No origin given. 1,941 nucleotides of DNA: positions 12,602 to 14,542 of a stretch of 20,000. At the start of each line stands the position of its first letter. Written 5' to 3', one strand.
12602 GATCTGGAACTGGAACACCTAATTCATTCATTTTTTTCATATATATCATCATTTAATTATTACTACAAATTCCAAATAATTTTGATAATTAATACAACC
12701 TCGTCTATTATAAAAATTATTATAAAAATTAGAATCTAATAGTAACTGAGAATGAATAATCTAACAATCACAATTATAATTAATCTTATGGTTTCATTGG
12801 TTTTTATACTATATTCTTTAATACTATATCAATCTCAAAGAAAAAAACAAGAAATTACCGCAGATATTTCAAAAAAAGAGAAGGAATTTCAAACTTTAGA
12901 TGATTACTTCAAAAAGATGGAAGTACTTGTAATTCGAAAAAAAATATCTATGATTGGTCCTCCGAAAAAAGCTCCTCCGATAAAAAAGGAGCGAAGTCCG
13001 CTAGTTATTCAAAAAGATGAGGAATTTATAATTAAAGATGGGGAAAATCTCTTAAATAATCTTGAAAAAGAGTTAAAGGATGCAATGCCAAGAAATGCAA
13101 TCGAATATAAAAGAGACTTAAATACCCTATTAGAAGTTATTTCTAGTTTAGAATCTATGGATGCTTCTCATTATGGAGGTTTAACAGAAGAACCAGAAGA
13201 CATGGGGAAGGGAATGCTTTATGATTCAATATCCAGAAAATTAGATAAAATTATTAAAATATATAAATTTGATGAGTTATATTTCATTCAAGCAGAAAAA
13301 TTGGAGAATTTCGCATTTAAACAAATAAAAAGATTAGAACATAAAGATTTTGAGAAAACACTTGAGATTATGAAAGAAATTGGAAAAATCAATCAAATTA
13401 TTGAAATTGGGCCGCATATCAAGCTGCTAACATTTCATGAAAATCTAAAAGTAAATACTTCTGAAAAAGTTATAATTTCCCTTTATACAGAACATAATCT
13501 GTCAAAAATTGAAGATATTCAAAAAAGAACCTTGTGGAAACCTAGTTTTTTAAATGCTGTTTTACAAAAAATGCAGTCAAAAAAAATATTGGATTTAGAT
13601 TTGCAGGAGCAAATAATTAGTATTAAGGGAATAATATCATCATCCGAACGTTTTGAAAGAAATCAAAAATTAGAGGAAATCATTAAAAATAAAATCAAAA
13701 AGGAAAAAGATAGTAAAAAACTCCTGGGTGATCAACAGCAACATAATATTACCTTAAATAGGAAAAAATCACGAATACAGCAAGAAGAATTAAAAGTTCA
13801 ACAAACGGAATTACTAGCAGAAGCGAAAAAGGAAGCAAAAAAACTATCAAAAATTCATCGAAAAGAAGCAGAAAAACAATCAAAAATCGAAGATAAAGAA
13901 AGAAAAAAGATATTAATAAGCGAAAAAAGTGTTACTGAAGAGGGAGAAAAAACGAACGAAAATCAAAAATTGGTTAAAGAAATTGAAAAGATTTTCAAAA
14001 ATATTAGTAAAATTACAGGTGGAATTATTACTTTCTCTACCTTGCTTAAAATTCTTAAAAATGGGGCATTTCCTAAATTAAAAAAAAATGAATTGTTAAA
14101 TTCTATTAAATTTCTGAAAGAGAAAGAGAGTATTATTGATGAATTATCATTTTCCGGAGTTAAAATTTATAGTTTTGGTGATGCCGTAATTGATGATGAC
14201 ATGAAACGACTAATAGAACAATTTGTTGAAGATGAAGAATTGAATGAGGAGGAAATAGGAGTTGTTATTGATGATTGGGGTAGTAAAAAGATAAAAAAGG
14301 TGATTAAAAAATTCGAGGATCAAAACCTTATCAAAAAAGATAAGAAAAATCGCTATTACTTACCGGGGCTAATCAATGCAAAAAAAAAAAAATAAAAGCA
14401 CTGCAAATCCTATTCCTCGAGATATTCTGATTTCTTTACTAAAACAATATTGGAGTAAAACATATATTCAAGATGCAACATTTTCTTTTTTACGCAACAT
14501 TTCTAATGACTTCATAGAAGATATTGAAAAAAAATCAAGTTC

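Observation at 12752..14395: Membrane-anchored protein with two EAP30 (ESCRT-II Vps22/36)-like modules in one chain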

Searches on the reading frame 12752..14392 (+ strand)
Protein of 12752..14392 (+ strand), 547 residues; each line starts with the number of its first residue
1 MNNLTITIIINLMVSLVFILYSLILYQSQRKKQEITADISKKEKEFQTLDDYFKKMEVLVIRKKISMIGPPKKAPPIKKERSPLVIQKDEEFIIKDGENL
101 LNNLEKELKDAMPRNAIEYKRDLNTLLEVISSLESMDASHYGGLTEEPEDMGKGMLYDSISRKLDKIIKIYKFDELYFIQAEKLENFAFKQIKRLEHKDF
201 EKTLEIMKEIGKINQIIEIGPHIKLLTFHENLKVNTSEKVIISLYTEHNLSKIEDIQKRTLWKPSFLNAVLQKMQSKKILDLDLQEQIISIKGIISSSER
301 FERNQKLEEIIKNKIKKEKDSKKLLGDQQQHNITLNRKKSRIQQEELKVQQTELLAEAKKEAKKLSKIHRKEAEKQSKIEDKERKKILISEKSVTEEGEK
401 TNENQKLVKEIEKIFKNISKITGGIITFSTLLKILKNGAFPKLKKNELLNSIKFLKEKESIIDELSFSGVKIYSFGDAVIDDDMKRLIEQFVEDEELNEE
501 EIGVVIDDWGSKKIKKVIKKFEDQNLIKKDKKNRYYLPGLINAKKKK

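Call 4: search_protein_families(library=pfam, proteins=[window:12752-14392:+], max_evalue=10)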
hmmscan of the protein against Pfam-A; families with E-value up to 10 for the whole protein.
window:12752-14392:+ (547 aa): 2 families
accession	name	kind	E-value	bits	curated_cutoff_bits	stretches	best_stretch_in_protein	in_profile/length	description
PF14104.11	DUF4277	-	0.013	16.3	25.4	1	461-519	47-105/109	Domain of unknown function (DUF4277)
PF17522.7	DUF5446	-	2.1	8.9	26.2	1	94-131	14-51/72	Family of unknown function (DUF5446)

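Call 6: find_homologous_proteins(query=window:12752-14392:+, max_evalue=0.01)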
Query window:12752-14392:+ (547 aa): 15 proteins with E <= 0.01 among 8000 candidates.
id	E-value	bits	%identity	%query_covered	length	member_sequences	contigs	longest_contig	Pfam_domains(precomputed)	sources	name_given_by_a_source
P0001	0.0e+0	1120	100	100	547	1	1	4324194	-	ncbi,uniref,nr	ncbi:hypothetical protein DSAG12_03078 [Promethearchaeum syntrophicum]|uniref:Uncharacterized protei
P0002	0.0e+0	1099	98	100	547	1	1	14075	-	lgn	-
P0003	1.9e-272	923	84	97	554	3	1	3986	-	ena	-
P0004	6.8e-259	878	80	100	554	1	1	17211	-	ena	-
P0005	7.8e-245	832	76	97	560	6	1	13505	-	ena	-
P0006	2.4e-242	823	74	97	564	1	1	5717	-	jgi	-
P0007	2.1e-241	820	73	97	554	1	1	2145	-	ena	-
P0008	2.9e-235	800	74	100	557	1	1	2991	-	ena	-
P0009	2.2e-233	794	72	97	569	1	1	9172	-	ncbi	-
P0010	2.3e-194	665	64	97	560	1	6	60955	-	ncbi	ncbi:MAG: hypothetical protein ACTSWX_12800 [Promethearchaeota archaeon]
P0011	3.5e-182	625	78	69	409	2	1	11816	-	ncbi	-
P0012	1.8e-160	553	76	66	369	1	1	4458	-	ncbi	ncbi:MAG: hypothetical protein ACTSPA_12185, partial [Promethearchaeota archaeon]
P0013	3.6e-144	500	74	62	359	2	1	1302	-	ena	-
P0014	4.0e-83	298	37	99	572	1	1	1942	-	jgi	jgi:hypothetical protein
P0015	5.4e-70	255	38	43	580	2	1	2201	-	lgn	-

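Call 10: search_protein_families(library=pfam, alignment_id=A1, max_evalue=10)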
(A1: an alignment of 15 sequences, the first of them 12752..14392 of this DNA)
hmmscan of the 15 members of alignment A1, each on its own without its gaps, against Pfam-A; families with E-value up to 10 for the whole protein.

A. member 1, window:12752-14392:+ (547 aa): 2 families
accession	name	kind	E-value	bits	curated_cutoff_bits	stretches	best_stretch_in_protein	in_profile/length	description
PF14104.11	DUF4277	-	0.013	16.3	25.4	1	461-519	47-105/109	Domain of unknown function (DUF4277)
PF17522.7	DUF5446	-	2.1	8.9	26.2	1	94-131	14-51/72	Family of unknown function (DUF5446)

B. families by the number of members that match (of 15 scanned): 24 families
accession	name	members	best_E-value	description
PF14104.11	DUF4277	4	0.00063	Domain of unknown function (DUF4277)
PF01047.28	MarR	2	0.0077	MarR family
PF05262.16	Borrelia_P83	2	0.049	Borrelia P83/100 protein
PF01080.22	Presenilin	2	0.056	Presenilin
PF15957.10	Comm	2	0.14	Commissureless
PF17522.7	DUF5446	2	2.1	Family of unknown function (DUF5446)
PF05566.18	Pox_vIL-18BP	1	0.027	Orthopoxvirus interleukin 18 binding protein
PF12802.13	MarR_2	1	0.036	MarR family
PF08939.15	Bles03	1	0.049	Basophilic leukemia-expressed protein Bles03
PF24406.1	nSTAND_NTPase4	1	0.068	Novel STAND NTPase 4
PF01978.25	TrmB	1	0.07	Sugar-specific transcriptional regulator TrmB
PF25213.1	HVO_A0261_N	1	0.11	HVO_A0261 N-terminal domain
PF23884.1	DUF7237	1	0.14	Family of unknown function (DUF7237)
PF01988.24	VIT1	1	0.2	VIT family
PF07394.17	DUF1501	1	0.22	Protein of unknown function (DUF1501)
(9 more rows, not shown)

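Call 20: find_encoding_contigs(protein=P0010, flank=8000, max_places=3)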
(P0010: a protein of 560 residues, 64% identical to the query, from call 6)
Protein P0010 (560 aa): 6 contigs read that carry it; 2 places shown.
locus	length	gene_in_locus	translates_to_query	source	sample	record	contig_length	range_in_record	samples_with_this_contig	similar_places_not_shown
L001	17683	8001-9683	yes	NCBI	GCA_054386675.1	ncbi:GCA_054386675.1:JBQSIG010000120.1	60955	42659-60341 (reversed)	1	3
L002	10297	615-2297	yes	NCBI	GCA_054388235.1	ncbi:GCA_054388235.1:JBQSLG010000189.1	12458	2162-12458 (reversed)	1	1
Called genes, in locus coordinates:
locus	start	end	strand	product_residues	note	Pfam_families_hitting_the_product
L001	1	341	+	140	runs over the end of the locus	PF00072:Response_reg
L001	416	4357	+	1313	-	PF13426:PAS_9, PF01590:GAF, PF13185:GAF_2, PF00989:PAS, PF13426:PAS_9, PF00989:PAS, PF08448:PAS_4, PF13426:PAS_9, +11 more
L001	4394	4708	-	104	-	PF01035:DNA_binding_1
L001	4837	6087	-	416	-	PF02770:Acyl-CoA_dh_M, PF00441:Acyl-CoA_dh_1, PF22924:ACOX_C_alpha1 (weak)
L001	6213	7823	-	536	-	PF01212:Beta_elim_lyase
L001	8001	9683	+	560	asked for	-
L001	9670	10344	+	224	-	-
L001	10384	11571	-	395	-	PF01658:Inos-1-P_synth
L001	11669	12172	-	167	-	-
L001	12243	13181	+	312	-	-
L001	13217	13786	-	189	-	-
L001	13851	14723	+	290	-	PF00025:Arf, PF00071:Ras, PF01926:MMR_HSR1, PF08477:Roc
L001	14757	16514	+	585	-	PF02878:PGM_PMM_I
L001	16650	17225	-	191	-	-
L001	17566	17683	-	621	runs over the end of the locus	PF00496:SBP_bac_5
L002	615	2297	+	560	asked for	-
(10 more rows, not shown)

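Call 21: find_encoding_contigs(protein=P0004, flank=8000, max_places=2)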
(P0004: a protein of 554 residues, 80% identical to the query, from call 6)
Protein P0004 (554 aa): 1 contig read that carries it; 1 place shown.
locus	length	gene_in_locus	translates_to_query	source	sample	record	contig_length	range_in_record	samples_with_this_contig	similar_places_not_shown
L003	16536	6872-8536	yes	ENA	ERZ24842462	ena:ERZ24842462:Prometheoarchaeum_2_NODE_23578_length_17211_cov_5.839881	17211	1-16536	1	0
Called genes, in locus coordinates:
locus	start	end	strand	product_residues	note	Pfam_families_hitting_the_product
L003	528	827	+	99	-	-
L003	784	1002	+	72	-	-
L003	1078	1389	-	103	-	PF01035:DNA_binding_1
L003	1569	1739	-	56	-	-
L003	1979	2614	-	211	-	-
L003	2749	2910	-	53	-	-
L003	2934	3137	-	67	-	-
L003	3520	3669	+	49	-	-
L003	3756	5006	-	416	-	PF02770:Acyl-CoA_dh_M, PF00441:Acyl-CoA_dh_1, PF22924:ACOX_C_alpha1 (weak)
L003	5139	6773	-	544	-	PF01212:Beta_elim_lyase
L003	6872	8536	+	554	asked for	-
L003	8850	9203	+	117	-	-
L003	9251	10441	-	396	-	PF01658:Inos-1-P_synth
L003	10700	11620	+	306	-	-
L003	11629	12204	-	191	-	PF28175:T4SS_LegC2C7 (weak)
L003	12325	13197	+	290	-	PF00025:Arf, PF00071:Ras, PF01926:MMR_HSR1, PF08477:Roc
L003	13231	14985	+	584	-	PF02878:PGM_PMM_I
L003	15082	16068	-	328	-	-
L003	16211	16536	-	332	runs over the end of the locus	?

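Call 22: predict_structure(alignment_id=A1)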
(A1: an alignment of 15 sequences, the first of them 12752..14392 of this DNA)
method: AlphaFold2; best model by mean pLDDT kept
length: 547 residues; sequences in the alignment: 15
mean_pLDDT: 74.2   pTM: 0.38
mean pLDDT of the five models: 74.2, 72.6, 71.8, 70.7, 66.2
residues with pLDDT >= 90: 79; 70-90: 310; 50-70: 77; < 50: 81
segments of 3 or more residues with pLDDT < 50: 31-57, 68-88, 140-149, 386-401, 544-547
pLDDT, mean of each block of 10 residues (from residue 1): 71 81 70 42 38 47 52 41 42 70 66 68 71 55 42 72 90 90 91 84 89 87 85 89 89 92 92 91 89 88 87 79 74 80 82 78 72 68 49 30 72 81 83 83 82 83 79 81 88 84 83 89 87 84 43
secondary structure, 60 per line:
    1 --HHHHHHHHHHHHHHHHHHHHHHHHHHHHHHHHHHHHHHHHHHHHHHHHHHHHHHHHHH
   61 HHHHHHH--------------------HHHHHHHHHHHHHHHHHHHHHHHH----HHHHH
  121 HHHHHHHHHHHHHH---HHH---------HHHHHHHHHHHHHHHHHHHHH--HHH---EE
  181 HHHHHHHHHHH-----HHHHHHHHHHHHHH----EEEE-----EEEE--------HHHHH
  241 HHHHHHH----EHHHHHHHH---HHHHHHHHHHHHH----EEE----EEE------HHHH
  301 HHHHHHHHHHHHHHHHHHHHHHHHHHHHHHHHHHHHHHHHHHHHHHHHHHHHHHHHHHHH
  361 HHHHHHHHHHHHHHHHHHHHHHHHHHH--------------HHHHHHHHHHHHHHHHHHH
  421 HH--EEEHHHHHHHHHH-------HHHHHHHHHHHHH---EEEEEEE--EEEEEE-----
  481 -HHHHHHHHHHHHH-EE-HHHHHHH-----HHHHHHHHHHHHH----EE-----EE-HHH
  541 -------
elements in order: H3-67 H88-111 H116-134 H150-170 H181-191 H197-210 E215-218 E224-227 H236-247 H253-260 H264-276 E281-283 E288-290 H297-387 H402-422 E425-427 H428-437 H445-457 E461-467 E470-475 H482-494 H499-505 H511-523

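Call 25: fold_search(model_id=the predicted structure, library=pdb)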
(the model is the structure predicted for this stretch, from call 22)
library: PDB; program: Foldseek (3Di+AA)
matches with E <= 10: 1191; with E <= 0.001: 6
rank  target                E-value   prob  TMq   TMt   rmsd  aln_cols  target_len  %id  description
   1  3cuq_A                5.4e-06  1.00  0.23  0.54   2.6       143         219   20  Integrated structural and functional model of the human ESCRT-II complex (released 2008-11-04)
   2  2zme_A                7.6e-06  1.00  0.23  0.56   2.3       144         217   18  Integrated structural and functional model of the human ESCRT-II complex (released 2008-11-04)
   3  2zme_B                1.8e-05  1.00  0.16  0.36  14.2       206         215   17  Integrated structural and functional model of the human ESCRT-II complex (released 2008-11-04)
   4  1u5t_A                1.5e-04  1.00  0.23  0.56   2.7       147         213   18  Structure of the ESCRT-II endosomal trafficking complex (released 2004-09-21)
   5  3cuq_B                1.8e-04  1.00  0.15  0.36  12.3       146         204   16  Integrated structural and functional model of the human ESCRT-II complex (released 2008-11-04)
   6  8iue_P                5.0e-04  0.98  0.13  0.20  31.9       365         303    8  RNA polymerase III pre-initiation complex melting complex 1 (released 2023-05-24)
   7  9gc3_A                7.6e-03  0.60  0.13  0.13  43.0       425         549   11  yeast TFIIIC TauB subcomplex bound to a tRNA gene (released 2024-11-27)
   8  8b9x_A                8.0e-03  0.63  0.11  0.21  29.2       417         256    9  Chimeric protein of human UFM1 E3 ligase, UFL1, and DDRGK1 (released 2023-10-25)
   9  7dg2_A                8.5e-03  0.99  0.15  0.28   8.1       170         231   12  Nse1-Nse3-Nse4 complex (released 2021-05-26)
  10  8b9x_B                1.4e-02  0.51  0.11  0.20  29.1       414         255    9  Chimeric protein of human UFM1 E3 ligase, UFL1, and DDRGK1 (released 2023-10-25)
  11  2v9v                  1.6e-02  0.95  0.11  0.35  13.2       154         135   15  Crystal Structure of Moorella thermoacetica SelB(377-511) (released 2007-09-11)
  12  1wsu_A                2.5e-02  0.97  0.11  0.41  11.8       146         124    9  C-terminal domain of elongation factor selB complexed with SECIS RNA (released 2005-01-25)
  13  8d0b_B                2.5e-02  0.90  0.11  0.15  13.7       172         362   14  Human CST-DNA polymerase alpha/primase preinitiation complex bound to 4xTEL-foldback template (released 2022-06-22)
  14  1u5t_B                3.0e-02  0.98  0.15  0.39  12.1       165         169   14  Structure of the ESCRT-II endosomal trafficking complex (released 2004-09-21)
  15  8qfc_B                4.2e-02  0.25  0.11  0.10  32.1       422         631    9  UFL1 E3 ligase bound 60S ribosome (released 2024-02-21)
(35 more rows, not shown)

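Call 59: find_related_loci(query=A7, collection=genome_contigs, flank=10000)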
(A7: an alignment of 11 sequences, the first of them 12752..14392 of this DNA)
Query A7 (547 aa) in genome_contigs; peptide patterns used: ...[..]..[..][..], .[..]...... (x = any residue, [..] = any of these).
75 stretches matched a pattern; 7 encode a relative of the query (tblastn E <= 1e-3); 7 distinct loci.
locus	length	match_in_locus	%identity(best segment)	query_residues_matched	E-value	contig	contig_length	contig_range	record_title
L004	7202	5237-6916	76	1-545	0e+0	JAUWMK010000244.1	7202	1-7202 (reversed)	MAG: Promethearchaeum sp. isolate CSMAG_2396 CSMAG_2396_k141_524023_length_7202_cov_7.9782, whole genome shotgun sequenc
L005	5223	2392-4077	75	1-543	0e+0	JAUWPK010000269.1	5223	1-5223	MAG: Promethearchaeum sp. isolate CSMAG_2474 CSMAG_2474_k141_816571_length_5223_cov_5.0000, whole genome shotgun sequenc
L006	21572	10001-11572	38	5-543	7e-94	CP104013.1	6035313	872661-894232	Candidatus Lokiarchaeum ossiferum isolate Loki-B35 chromosome, complete genome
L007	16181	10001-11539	34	47-544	2e-70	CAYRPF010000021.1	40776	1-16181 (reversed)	MAG TPA_asm: uncultured archaeon isolate binchicken_co256_1 genome assembly, contig: NODE_1288_length_40776_cov_7.828467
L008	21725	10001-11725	31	1-544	2e-65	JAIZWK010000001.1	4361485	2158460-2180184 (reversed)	MAG: Candidatus Harpocratesius repetitus isolate FW102 FWG169_LokiFW102v12_contig001_4361485bp, whole genome shotgun seq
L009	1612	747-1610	42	7-297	6e-60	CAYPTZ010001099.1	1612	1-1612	MAG TPA_asm: uncultured archaeon isolate binchicken_co116_149 genome assembly, contig: NODE_120201_length_1612_cov_4.663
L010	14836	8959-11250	35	1-542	1e-47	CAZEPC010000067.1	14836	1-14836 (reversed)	MAG TPA_asm: uncultured archaeon isolate binchicken_co13_463 genome assembly, contig: NODE_6025_length_14836_cov_4.87023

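Call 62: search_protein_families(library=pfam, proteins=[L010:7445-8770:-, L010:11363-12658:-, L010:12827-13351:+, L010:6379-6933:+, L010:5460-6182:-, L010:4541-5371:+, L008:8852-9706:-], max_evalue=0.01)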
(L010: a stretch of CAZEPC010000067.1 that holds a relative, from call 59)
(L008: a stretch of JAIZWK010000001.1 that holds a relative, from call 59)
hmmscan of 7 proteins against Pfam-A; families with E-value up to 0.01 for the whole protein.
L010:7445-8770:- (441 aa): 3 families
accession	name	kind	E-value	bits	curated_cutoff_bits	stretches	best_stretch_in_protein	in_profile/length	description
PF04055.27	Radical_SAM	-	1.2e-24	87.8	29.5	1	191-368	1-166/166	Radical SAM superfamily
PF02310.24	B12-binding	-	2.3e-11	44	32.1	1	46-140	41-121/121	B12 binding domain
PF19864.5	Radical_SAM_N2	-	0.00091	19.1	29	1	96-144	80-126/151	Radical SAM proteins, N-terminal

L010:11363-12658:- (431 aa): 26 families (the best 25 are shown)
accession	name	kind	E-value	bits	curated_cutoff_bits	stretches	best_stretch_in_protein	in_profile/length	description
PF19220.6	Rod_CreS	-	1.5e-06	28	100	1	177-340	8-173/359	Crescentin, rod domain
PF00038.26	Filament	-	8.2e-06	26.1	40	1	116-287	140-296/313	Intermediate filament protein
PF06810.17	Phage_scaffold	-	1.5e-05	25.5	35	0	2-94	13-92/170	Phage capsid assembly scaffolding protein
PF07926.17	TPR_MLP1_2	-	2.1e-05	25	36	1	185-248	53-116/129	TPR/MLP1/MLP2-like protein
PF14362.11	DUF4407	-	2.1e-05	24.4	31.3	2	118-246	119-238/297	Domain of unknown function (DUF4407)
PF04513.17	Baculo_PEP_C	-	4.8e-05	23.9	38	1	126-221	17-110/140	Baculovirus polyhedron envelope protein, PEP, C terminus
PF08614.16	ATG16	-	5.3e-05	23.9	33.7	1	64-167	76-179/200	Autophagy protein 16 (ATG16)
PF06785.16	UPF0242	-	5.5e-05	23.8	33.5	1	14-58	140-185/194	Uncharacterised protein family (UPF0242) N-terminus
PF08702.15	Fib_alpha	-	0.00019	22.1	29.9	1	109-218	22-131/143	Fibrinogen alpha/beta chain family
PF06818.20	Fez1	-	0.00025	22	34.4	0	19-172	26-162/199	Fez1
PF05791.16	Bacillus_HBL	-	0.00028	21.2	29.1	0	155-235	92-176/177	Bacillus haemolytic enterotoxin (HBL)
PF15905.10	HMMR_N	-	0.00069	19.6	30.1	1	28-172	164-316/330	Hyaluronan mediated motility receptor N-terminal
PF13863.11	DUF4200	-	0.00078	20.2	29.7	1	235-344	3-111/119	Domain of unknown function (DUF4200)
PF05531.17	NPV_P10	-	0.0018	19.2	29.8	0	75-128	10-66/75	Nucleopolyhedrovirus P10 protein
PF04102.17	SlyX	-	0.0019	19.3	30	0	22-57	15-50/67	SlyX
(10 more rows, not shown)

L010:12827-13351:+ (175 aa): 0 families

L010:6379-6933:+ (185 aa): 1 family
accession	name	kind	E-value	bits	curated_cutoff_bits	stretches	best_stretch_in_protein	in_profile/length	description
PF25276.1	DUF7870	-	0.0058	17.2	27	1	37-111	28-97/174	Domain of unknown function (DUF7870)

L010:5460-6182:- (240 aa): 18 families
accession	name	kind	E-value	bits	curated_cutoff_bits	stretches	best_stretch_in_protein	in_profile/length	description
PF13412.12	HTH_24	-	6.9e-07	29.2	21.9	1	157-198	6-47/48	Winged helix-turn-helix DNA-binding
PF03965.22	Penicillinase_R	-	1.3e-05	25.9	22.6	1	158-213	7-64/115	Penicillinase repressor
PF01047.28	MarR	-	8.4e-05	22.8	24.6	1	165-204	14-53/59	MarR family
PF01978.25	TrmB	-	9.1e-05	22.7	25.6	1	166-204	20-58/68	Sugar-specific transcriptional regulator TrmB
PF01022.26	HTH_5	-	0.00011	22.4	22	1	158-198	6-45/47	Bacterial regulatory protein, arsR family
PF09339.16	HTH_IclR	-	0.00021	21.4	22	1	158-198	7-48/52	IclR helix-turn-helix domain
PF01325.25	Fe_dep_repress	-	0.00054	20.6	26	1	169-205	23-59/60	Iron dependent repressor, N-terminal DNA binding domain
PF24033.1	DUF7342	-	0.0006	20.3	31.6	1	166-226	15-75/150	Family of unknown function (DUF7342)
PF04337.18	DUF480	-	0.0007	20.1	25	0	180-222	46-88/149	Protein of unknown function, DUF480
PF14947.12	HTH_45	-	0.0013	19.2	25.5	1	159-203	11-51/77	Winged helix-turn-helix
PF03297.21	Ribosomal_S25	-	0.0015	19.1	28.8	1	148-205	36-93/101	S25 ribosomal protein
PF24266.1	HTH_HVO_0163_N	-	0.0017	18.8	31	0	78-133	1-56/70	HVO_0163, N-terminal HTH domain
PF08279.18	HTH_11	-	0.002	18.4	25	1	156-209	2-54/55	HTH domain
PF25212.1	HVO_A0114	-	0.0027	17.9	27.6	1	153-204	21-72/84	HVO_A0114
PF13730.12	HTH_36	-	0.003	17.8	25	0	171-197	28-54/55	Helix-turn-helix domain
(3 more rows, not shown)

L010:4541-5371:+ (277 aa): 1 family
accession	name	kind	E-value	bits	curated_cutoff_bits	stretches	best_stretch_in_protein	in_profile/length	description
PF01569.27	PAP2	-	3.8e-19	69.2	27.2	1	106-264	5-127/130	PAP2 superfamily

L008:8852-9706:- (284 aa): 0 families
